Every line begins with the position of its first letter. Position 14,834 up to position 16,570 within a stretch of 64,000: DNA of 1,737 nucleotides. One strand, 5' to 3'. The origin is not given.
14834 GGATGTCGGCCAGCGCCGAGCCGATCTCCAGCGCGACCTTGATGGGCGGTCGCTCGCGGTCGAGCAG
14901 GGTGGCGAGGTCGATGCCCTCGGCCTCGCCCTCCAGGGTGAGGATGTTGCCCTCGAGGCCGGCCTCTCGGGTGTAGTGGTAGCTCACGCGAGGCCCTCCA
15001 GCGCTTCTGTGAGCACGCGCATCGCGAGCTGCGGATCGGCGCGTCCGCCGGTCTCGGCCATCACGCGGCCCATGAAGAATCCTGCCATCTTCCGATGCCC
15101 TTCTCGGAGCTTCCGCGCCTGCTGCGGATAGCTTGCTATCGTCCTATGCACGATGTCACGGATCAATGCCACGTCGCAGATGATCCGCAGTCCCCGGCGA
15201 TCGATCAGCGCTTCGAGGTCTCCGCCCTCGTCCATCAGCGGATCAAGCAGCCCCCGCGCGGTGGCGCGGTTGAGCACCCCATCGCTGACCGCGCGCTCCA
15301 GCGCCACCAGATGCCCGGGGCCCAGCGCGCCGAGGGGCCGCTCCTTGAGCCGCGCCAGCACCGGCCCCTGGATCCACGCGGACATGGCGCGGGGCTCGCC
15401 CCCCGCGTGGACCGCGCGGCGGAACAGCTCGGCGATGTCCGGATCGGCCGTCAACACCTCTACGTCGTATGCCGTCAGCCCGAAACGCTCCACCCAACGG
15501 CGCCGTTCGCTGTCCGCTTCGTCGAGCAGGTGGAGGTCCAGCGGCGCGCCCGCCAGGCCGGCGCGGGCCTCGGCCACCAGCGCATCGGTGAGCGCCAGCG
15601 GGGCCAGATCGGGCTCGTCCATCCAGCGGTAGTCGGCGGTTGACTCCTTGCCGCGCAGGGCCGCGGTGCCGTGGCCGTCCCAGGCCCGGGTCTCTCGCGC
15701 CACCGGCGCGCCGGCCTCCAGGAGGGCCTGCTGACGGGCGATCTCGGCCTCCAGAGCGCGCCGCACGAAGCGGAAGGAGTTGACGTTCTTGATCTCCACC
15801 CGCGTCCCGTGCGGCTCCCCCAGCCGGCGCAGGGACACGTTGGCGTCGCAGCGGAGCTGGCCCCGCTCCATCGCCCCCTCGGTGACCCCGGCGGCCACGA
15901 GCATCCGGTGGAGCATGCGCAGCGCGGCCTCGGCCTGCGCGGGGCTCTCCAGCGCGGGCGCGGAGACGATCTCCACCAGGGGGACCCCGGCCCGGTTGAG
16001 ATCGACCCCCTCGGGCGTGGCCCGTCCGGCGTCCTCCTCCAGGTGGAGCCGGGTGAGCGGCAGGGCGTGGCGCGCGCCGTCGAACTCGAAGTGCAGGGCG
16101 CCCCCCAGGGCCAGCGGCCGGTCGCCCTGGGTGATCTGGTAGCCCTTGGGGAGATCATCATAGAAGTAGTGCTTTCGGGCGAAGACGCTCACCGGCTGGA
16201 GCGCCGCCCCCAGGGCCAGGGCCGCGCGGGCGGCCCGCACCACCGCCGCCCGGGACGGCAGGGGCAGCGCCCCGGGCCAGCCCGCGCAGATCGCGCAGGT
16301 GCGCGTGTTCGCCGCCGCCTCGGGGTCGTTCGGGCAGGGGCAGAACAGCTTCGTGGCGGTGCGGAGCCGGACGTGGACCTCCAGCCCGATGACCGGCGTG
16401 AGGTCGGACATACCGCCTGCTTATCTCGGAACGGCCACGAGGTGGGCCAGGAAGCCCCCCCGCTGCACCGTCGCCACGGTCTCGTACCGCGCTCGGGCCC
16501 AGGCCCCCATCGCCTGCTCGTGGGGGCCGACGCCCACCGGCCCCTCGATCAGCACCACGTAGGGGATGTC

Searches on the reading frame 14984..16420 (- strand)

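Call 51: search_protein_families(library=pfam, proteins=[window:14984-16420:-], max_evalue=0.001)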
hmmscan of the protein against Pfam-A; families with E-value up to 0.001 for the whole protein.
window:14984-16420:- (478 aa): 2 families
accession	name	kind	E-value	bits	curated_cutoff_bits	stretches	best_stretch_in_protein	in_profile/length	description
PF02934.20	GatB_N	-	1.3e-93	313.6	23.4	1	10-282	2-276/277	GatB/GatE catalytic domain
PF02637.23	GatB_Yqey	-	1.5e-28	99.9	27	1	332-474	2-148/148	GatB domain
